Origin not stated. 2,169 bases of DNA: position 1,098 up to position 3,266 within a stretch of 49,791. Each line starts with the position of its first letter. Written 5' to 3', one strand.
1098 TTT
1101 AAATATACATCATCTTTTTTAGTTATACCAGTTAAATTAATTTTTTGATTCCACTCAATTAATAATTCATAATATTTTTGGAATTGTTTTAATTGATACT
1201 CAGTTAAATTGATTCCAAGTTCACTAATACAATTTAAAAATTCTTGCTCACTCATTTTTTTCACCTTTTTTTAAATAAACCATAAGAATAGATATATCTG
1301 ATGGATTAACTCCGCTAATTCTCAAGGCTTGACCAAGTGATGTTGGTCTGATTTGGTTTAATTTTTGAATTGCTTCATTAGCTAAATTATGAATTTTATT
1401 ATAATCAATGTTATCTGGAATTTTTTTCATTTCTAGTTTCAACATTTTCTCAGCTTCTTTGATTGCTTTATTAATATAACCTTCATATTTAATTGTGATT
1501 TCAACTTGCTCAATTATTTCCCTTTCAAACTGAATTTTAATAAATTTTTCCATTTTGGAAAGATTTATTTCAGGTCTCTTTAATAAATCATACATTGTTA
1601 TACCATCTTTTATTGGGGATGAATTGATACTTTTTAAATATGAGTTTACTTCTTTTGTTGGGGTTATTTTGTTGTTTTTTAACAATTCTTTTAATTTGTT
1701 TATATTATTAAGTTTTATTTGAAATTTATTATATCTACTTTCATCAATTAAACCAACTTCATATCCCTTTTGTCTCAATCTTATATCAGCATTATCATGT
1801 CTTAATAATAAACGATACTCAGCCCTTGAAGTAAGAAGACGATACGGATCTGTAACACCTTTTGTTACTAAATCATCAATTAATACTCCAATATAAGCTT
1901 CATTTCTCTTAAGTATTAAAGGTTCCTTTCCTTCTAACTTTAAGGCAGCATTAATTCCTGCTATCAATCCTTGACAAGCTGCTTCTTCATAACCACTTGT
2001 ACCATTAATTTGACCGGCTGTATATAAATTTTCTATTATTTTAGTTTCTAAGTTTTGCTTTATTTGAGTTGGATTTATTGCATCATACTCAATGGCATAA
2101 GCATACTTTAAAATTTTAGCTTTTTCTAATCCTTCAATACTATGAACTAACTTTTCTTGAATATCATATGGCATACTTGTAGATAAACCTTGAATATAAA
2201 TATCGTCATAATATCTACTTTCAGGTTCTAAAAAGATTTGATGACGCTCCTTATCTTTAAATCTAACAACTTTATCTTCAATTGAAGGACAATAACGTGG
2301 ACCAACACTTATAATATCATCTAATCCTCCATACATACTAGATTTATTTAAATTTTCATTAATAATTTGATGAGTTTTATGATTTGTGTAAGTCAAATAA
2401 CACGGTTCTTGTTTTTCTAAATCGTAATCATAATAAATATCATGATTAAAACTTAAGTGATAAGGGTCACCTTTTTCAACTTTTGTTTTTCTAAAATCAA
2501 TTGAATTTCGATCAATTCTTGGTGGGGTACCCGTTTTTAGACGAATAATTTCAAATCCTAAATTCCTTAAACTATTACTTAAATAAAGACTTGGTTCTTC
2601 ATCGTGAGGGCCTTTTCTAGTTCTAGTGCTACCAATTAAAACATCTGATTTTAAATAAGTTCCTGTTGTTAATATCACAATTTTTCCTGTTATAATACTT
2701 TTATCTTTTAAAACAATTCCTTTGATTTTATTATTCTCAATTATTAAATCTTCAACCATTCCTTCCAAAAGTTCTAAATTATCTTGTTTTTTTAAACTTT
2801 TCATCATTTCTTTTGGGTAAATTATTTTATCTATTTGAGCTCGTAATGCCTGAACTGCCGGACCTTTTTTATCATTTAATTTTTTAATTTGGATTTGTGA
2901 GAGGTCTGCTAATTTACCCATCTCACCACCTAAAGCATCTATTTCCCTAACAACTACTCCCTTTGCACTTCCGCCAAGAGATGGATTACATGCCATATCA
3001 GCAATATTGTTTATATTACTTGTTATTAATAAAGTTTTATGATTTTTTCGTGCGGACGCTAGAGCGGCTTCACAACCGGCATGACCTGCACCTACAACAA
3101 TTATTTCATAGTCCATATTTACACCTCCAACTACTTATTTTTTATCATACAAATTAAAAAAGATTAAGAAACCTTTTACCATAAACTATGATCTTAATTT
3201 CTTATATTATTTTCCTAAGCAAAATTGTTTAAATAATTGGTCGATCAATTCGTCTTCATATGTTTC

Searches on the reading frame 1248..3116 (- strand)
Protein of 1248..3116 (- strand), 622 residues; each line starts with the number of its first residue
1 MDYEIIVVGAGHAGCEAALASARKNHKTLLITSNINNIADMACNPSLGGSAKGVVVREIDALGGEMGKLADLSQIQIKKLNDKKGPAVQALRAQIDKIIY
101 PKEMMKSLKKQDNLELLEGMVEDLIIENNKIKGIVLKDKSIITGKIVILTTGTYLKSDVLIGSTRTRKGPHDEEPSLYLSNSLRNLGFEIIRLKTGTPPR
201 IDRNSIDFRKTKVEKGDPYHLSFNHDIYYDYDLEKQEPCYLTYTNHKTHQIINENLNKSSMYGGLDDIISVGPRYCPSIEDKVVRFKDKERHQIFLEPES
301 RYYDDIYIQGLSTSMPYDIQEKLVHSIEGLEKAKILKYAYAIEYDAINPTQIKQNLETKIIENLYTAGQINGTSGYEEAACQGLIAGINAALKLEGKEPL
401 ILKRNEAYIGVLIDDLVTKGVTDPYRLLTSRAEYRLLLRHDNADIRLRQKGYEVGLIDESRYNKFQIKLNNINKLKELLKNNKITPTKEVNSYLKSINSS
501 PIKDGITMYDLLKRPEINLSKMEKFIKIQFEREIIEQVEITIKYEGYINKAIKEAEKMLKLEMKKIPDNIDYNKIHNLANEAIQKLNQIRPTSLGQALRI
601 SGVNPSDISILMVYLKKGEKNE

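Call 11: find_encoding_contigs(protein=window:1248-3116:-, flank=10000, max_places=6)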
Protein window:1248-3116:- (622 aa): 2 contigs read that carry it; 2 places shown.
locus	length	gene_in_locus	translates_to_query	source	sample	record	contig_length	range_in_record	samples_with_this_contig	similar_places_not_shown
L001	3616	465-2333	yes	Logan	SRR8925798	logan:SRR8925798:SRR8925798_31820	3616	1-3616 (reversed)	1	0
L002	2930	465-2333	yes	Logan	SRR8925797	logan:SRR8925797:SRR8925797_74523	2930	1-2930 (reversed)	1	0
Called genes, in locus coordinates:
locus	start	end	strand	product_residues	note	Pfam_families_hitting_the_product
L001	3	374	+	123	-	?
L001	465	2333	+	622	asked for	PF00890:FAD_binding_2 (faint), PF01134:GIDA, PF12831:FAD_oxidored (faint), PF21680:GIDA_C_1st, PF13932:SAM_GIDA_C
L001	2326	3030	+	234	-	PF02527:GidB, PF13847:Methyltransf_31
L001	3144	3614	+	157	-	?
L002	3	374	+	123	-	?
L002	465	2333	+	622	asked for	PF00890:FAD_binding_2 (faint), PF01134:GIDA, PF12831:FAD_oxidored (faint), PF21680:GIDA_C_1st, PF13932:SAM_GIDA_C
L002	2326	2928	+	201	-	?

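Call 22: search_protein_families(library=ncbifam, proteins=[L001:3144-3614:+], max_evalue=0.001)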
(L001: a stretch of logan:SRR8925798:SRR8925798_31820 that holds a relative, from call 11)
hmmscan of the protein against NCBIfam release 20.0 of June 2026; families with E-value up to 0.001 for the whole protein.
L001:3144-3614:+ (157 aa): 8 families
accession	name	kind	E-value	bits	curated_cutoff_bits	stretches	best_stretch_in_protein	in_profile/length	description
TIGR04285.1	nucleoid_noc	exception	6e-64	215.9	315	1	8-156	1-149/255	nucleoid occlusion protein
TIGR00180.1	parB_part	domain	1.8e-50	171.3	58.45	1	7-156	3-155/186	ParB/RepB/Spo0J family partition protein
TIGR03734.1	PRTRC_parB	hypoth_equivalog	1.7e-32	112.7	278.6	1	23-156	7-145/555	PRTRC system ParB family protein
TIGR03454.1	partition_RepB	equivalog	5e-21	75.4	201.5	1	7-144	62-200/325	plasmid partitioning protein RepB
NF010406.0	PRK13832.1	subfamily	6e-14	51.5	640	1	25-146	21-143/578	plasmid partitioning protein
NF010440.0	PRK13866.1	equivalog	4.9e-11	42.4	522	1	10-121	66-180/336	plasmid partitioning protein RepB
NF053625.1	SerKinSerKArch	equivalog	0.00017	20.9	380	1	20-84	22-89/244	ADP-dependent L-serine kinase SerK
NF010252.0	PRK13698.1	equivalog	0.00066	18.7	274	1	29-100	85-155/323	ParB/RepB/Spo0J family plasmid partition protein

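Call 23: find_homologous_proteins(query=L001:3144-3614:+, max_evalue=1e-20)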
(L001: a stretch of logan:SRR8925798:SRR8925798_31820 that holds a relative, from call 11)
Query L001:3144-3614:+ (157 aa): 7276 proteins with E <= 1e-20 among 8000 candidates; the best 120 are listed.
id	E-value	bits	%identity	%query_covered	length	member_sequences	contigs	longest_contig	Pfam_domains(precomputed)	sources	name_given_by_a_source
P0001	1.0e-90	319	100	100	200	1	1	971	PF17762.9,PF02195.27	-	-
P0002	1.2e-79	283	91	97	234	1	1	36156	PF17762.9,PF02195.27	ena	-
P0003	1.4e-70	254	81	96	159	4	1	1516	PF17762.9,PF02195.27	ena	-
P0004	1.3e-69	251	82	96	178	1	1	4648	PF17762.9,PF02195.27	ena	-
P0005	4.6e-69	249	79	99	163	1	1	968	PF17762.9,PF02195.27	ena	-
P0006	5.6e-69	249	79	96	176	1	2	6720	PF17762.9,PF02195.27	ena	-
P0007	6.7e-69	249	78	96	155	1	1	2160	PF17762.9,PF02195.27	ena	-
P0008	6.9e-69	249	79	96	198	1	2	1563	PF17762.9,PF02195.27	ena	-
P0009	1.4e-68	248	79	96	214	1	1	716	PF17762.9,PF02195.27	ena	-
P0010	2.2e-68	247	83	97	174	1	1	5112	PF17762.9,PF02195.27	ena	-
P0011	2.2e-68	247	82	96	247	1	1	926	PF17762.9,PF02195.27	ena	-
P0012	2.8e-68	247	80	97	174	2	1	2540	PF17762.9,PF02195.27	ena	-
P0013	1.6e-67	244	77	97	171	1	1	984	PF17762.9,PF02195.27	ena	-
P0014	2.0e-67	244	79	96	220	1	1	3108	PF17762.9,PF02195.27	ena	-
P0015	2.9e-67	243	82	95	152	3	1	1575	PF17762.9,PF02195.27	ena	-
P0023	1.8e-66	241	75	99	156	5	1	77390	PF17762.9,PF02195.27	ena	-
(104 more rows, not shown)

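Call 24: find_encoding_contigs(protein=P0002, flank=10000, max_places=3)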
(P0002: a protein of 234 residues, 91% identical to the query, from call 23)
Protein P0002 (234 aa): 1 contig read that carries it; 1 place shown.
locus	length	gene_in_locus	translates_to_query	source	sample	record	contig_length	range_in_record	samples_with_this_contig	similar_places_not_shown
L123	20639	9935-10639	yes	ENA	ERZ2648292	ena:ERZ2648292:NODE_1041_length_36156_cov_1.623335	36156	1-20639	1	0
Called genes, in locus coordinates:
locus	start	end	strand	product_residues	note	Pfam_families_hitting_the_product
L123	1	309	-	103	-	?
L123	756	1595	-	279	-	PF00712:DNA_pol3_beta, PF02767:DNA_pol3_beta_2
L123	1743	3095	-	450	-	PF11638:DnaA_N (weak), PF00308:Bac_DnaA, PF01695:IstB_IS21 (weak), PF08299:Bac_DnaA_C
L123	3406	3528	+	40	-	PF00468:Ribosomal_L34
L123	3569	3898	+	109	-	PF00825:Ribonuclease_P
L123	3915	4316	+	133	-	PF02096:60KD_IMP (weak)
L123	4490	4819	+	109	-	PF02096:60KD_IMP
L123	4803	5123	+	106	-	-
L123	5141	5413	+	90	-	PF01424:R3H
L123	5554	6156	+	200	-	PF10396:TrmE_N, PF12631:MnmE_helical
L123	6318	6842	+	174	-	PF01926:MMR_HSR1 (weak), PF12631:MnmE_helical, PF16897:MMR_HSR1_Xtn (weak)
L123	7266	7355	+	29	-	PF01134:GIDA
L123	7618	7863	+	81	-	PF01134:GIDA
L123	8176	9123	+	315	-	PF01134:GIDA, PF21680:GIDA_C_1st, PF13932:SAM_GIDA_C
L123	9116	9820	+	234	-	PF02527:GidB, PF05175:MTS (weak), PF13847:Methyltransf_31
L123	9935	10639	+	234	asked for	PF02195:ParB_N, PF17762:HTH_ParB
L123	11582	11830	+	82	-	PF04851:ResIII, PF00270:DEAD (weak)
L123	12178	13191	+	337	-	PF17757:UvrB_inter, PF27431:UvrB_3rd, PF00271:Helicase_C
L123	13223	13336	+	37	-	PF12344:UvrB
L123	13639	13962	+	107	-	PF04020:Phage_holin_4_2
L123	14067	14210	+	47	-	-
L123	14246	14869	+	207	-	PF01790:LGT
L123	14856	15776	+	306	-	PF00890:FAD_binding_2 (weak), PF01266:DAO (weak), PF01946:Thi4 (weak), PF03486:HI0933_like (faint), PF07992:Pyr_redox_2, PF13450:NAD_binding_8 (weak), PF13738:Pyr_redox_3, PF00070:Pyr_redox, +1 more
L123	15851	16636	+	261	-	PF00142:Fer4_NifH (weak), PF01656:CbiA, PF02374:ArsA_ATPase, PF06564:CBP_BcsQ, PF09140:MipZ, PF10609:ParA, PF13614:AAA_31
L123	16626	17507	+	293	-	PF02195:ParB_N, PF17762:HTH_ParB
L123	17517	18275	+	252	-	PF21088:MS_channel_1st, PF00924:MS_channel_2nd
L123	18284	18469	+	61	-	PF06107:DUF951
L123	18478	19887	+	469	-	PF03806:ABG_transport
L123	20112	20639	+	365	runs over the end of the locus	PF01926:MMR_HSR1, PF02421:FeoB_N, PF06071:YchF-GTPase_C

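Call 25: find_encoding_contigs(protein=P0023, flank=10000, max_places=3)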
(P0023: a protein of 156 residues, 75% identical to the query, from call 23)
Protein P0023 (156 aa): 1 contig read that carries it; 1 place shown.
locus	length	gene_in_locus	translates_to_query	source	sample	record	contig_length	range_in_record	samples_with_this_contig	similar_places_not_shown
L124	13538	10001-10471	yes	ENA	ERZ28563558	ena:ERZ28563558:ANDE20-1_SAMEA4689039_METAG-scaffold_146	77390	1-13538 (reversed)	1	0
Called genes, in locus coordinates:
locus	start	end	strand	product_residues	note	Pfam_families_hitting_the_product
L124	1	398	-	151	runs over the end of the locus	PF06338:ComK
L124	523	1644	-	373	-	PF00712:DNA_pol3_beta, PF02767:DNA_pol3_beta_2, PF02768:DNA_pol3_beta_3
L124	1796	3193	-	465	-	PF11638:DnaA_N, PF00308:Bac_DnaA, PF01695:IstB_IS21, PF00004:AAA (weak), PF13173:AAA_14 (weak), PF13401:AAA_22 (faint), PF08299:Bac_DnaA_C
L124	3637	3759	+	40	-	PF00468:Ribosomal_L34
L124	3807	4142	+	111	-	PF00825:Ribonuclease_P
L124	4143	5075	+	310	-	PF02096:60KD_IMP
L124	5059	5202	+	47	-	-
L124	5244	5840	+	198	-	-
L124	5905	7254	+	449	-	PF10396:TrmE_N, PF00350:Dynamin_N (faint), PF12631:MnmE_helical, PF01926:MMR_HSR1, PF02421:FeoB_N, PF08477:Roc (faint)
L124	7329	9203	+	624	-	PF00890:FAD_binding_2 (faint), PF01134:GIDA, PF07992:Pyr_redox_2 (weak), PF12831:FAD_oxidored (weak), PF21680:GIDA_C_1st, PF13932:SAM_GIDA_C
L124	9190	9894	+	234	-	PF02527:GidB, PF05175:MTS (weak), PF13847:Methyltransf_31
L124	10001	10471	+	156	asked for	PF02195:ParB_N, PF17762:HTH_ParB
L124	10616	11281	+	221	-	-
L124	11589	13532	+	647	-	PF00270:DEAD (faint), PF04851:ResIII, PF17757:UvrB_inter, PF27431:UvrB_3rd, PF00271:Helicase_C, PF12344:UvrB, PF02151:UVR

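Call 36: search_protein_families(library=ncbifam, proteins=[L123:16626-17504:+, L123:15851-16633:+, L123:9935-10636:+], max_evalue=1e-10)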
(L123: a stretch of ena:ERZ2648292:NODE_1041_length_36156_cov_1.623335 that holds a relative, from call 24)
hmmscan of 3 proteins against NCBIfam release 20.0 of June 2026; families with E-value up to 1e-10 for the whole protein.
L123:16626-17504:+ (293 aa): 6 families
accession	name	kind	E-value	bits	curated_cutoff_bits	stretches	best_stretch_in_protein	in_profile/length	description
TIGR04285.1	nucleoid_noc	exception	2.2e-68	230.4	315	1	38-237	1-196/255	nucleoid occlusion protein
TIGR00180.1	parB_part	domain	1.9e-61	207.1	58.45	1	37-214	3-185/186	ParB/RepB/Spo0J family partition protein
TIGR03734.1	PRTRC_parB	hypoth_equivalog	1.2e-40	139.6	278.6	1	52-228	6-186/555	PRTRC system ParB family protein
TIGR03454.1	partition_RepB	equivalog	1.2e-17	64.3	201.5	1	33-279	58-303/325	plasmid partitioning protein RepB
NF010440.0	PRK13866.1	equivalog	1.4e-12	47.4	522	1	37-149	63-177/336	plasmid partitioning protein RepB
NF010406.0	PRK13832.1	subfamily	2.6e-11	42.7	640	1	42-169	7-137/578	plasmid partitioning protein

L123:15851-16633:+ (261 aa): 11 families
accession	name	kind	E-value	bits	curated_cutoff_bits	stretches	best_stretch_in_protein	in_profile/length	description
NF041283.1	PrgP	equivalog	1.6e-34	119.6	400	1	1-227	1-230/297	ParA superfamily DNA segregation protein PrgP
NF041546.1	ParA_partition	equivalog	8.6e-31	107.1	180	2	111-253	63-202/203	ParA family partition ATPase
TIGR03453.1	partition_RepA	equivalog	1.3e-30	106.5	348.45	1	3-219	105-334/387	plasmid partitioning protein RepA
TIGR01969.1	minD_arch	subfamily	2e-26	92.7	201.75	1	4-257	2-232/251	cell division ATPase MinD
NF010443.0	PRK13869.1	subfamily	8.2e-20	70.9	446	1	4-168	123-295/405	plasmid-partitioning protein RepA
TIGR01968.1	minD_bact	equivalog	1.5e-18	67.1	212.9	1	3-256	2-237/261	septum site-determining protein MinD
TIGR01007.1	eps_fam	subfamily_domain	1.7e-14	53.9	108.05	1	3-147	18-149/204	polysaccharide biosynthesis tyrosine autokinase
NF010259.0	PRK13705.1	equivalog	1.7e-14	53.6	725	1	4-177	108-287/388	plasmid-partitioning protein SopA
TIGR03371.1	cellulose_yhjQ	equivalog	2e-13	50.4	157.85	0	3-44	2-43/246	cellulose biosynthesis protein BcsQ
TIGR03018.1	pepcterm_TyrKin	hypoth_equivalog_domain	3.5e-11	42.8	230.65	1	12-171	45-196/207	XrtA-associated tyrosine autokinase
TIGR01287.1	nifH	equivalog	7e-11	41.9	394.35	0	10-85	7-83/275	nitrogenase iron protein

L123:9935-10636:+ (234 aa): 6 families
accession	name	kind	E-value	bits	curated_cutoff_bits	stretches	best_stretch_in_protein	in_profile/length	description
TIGR04285.1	nucleoid_noc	exception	2.7e-82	276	315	1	5-209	1-205/255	nucleoid occlusion protein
TIGR00180.1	parB_part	domain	2.7e-54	183.8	58.45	1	4-182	3-186/186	ParB/RepB/Spo0J family partition protein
TIGR03734.1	PRTRC_parB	hypoth_equivalog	6.5e-39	133.9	278.6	1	20-200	7-191/555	PRTRC system ParB family protein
TIGR03454.1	partition_RepB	equivalog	5.6e-19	68.7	201.5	1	3-141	61-200/325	plasmid partitioning protein RepB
NF010406.0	PRK13832.1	subfamily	2.9e-13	49.2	640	1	22-143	21-143/578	plasmid partitioning protein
NF010440.0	PRK13866.1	equivalog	5.8e-11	42.1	522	1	26-119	85-181/336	plasmid partitioning protein RepB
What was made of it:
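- Tried and rejected: Both paralogues score best on the Noc model and stay below its cut-off (calls 22, 36).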

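Call 54: find_homologous_proteins(query=L123:16626-17504:+, max_evalue=1e-40)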
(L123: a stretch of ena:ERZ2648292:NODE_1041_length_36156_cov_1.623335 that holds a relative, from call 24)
Query L123:16626-17504:+ (293 aa): 7999 proteins with E <= 1e-40 among 8000 candidates; the best 120 are listed.
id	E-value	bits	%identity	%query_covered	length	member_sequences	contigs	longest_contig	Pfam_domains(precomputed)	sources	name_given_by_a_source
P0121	2.9e-175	599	100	100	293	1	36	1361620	PF17762.9,PF02195.27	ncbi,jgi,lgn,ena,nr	ncbi:MAG TPA: ParB/RepB/Spo0J family partition protein [Mollicutes bacterium]|jgi:ParB family chromo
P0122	3.1e-175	599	100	100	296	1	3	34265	PF17762.9,PF02195.27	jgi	-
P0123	6.5e-175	598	100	100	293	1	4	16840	PF17762.9,PF02195.27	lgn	-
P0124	7.8e-175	598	100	100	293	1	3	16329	PF17762.9,PF02195.27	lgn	-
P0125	7.8e-175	598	100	100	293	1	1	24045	PF17762.9,PF02195.27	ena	-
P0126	9.2e-175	597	100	100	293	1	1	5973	PF17762.9,PF02195.27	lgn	-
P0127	9.2e-175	597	99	100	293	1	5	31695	PF17762.9,PF02195.27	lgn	-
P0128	1.0e-174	597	100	100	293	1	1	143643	PF17762.9,PF02195.27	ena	-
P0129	1.2e-174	597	100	100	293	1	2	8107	PF17762.9,PF02195.27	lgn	-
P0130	2.8e-174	596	99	100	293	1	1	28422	PF17762.9,PF02195.27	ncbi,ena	-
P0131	3.3e-174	596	99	100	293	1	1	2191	PF17762.9,PF02195.27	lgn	-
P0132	3.6e-174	596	99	100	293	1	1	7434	PF17762.9,PF02195.27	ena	-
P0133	9.8e-174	594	99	100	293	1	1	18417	PF17762.9,PF02195.27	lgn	-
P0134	1.8e-169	580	100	97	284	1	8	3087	PF17762.9,PF02195.27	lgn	-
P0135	3.9e-169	579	100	97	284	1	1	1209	PF17762.9,PF02195.27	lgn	-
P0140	1.4e-151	521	84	100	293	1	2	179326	PF17762.9,PF02195.27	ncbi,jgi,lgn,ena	ncbi:MAG: ParB/RepB/Spo0J family partition protein [Bacilli bacterium]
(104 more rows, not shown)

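Call 55: find_encoding_contigs(protein=P0140, flank=10000, max_places=4)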
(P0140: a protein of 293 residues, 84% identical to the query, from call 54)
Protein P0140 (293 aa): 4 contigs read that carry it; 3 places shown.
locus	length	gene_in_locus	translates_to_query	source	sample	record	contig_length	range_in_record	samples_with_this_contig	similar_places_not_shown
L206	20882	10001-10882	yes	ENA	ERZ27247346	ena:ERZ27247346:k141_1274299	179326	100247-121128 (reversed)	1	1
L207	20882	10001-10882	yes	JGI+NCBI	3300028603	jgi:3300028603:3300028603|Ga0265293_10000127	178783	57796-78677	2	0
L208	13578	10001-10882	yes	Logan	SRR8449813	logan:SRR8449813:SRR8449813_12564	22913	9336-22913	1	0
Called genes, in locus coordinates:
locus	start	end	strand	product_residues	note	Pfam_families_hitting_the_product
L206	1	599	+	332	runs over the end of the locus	PF14397:ATPgrasp_ST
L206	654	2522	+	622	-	PF00890:FAD_binding_2 (faint), PF01134:GIDA, PF01946:Thi4 (faint), PF07992:Pyr_redox_2 (faint), PF21680:GIDA_C_1st, PF13932:SAM_GIDA_C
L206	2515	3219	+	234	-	PF02527:GidB, PF13847:Methyltransf_31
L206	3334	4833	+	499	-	PF02195:ParB_N, PF17762:HTH_ParB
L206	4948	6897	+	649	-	PF00270:DEAD (weak), PF04851:ResIII, PF17757:UvrB_inter, PF27431:UvrB_3rd, PF00271:Helicase_C, PF12344:UvrB, PF02151:UVR (weak)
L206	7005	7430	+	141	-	PF04020:Phage_holin_4_2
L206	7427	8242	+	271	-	PF01790:LGT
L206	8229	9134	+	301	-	PF00890:FAD_binding_2 (weak), PF01134:GIDA (faint), PF01266:DAO (faint), PF01946:Thi4 (weak), PF07992:Pyr_redox_2, PF13450:NAD_binding_8 (weak), PF13738:Pyr_redox_3, PF00070:Pyr_redox, +3 more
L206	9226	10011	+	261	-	PF00142:Fer4_NifH (weak), PF01656:CbiA, PF02374:ArsA_ATPase, PF06564:CBP_BcsQ, PF09140:MipZ (faint), PF10609:ParA, PF13614:AAA_31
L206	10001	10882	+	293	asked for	PF02195:ParB_N, PF17762:HTH_ParB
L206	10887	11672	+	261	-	PF21088:MS_channel_1st, PF00924:MS_channel_2nd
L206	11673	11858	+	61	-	PF06107:DUF951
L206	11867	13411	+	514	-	PF03606:DcuC, PF03806:ABG_transport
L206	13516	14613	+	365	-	PF01926:MMR_HSR1, PF02421:FeoB_N, PF06071:YchF-GTPase_C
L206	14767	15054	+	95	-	PF01250:Ribosomal_S6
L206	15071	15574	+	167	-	PF00436:SSB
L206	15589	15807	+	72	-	PF01084:Ribosomal_S18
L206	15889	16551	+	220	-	PF03167:UDG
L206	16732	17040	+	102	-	PF00338:Ribosomal_S10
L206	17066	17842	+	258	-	PF00297:Ribosomal_L3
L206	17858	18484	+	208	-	PF00573:Ribosomal_L4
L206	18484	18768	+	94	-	PF00276:Ribosomal_L23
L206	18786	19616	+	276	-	PF00181:Ribosomal_L2_N, PF03947:Ribosomal_L2_C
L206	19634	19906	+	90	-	PF00203:Ribosomal_S19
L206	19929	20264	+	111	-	PF00237:Ribosomal_L22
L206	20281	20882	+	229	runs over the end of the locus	PF07650:KH_2, PF00189:Ribosomal_S3_C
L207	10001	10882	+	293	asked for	PF02195:ParB_N, PF17762:HTH_ParB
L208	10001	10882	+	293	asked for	PF02195:ParB_N, PF17762:HTH_ParB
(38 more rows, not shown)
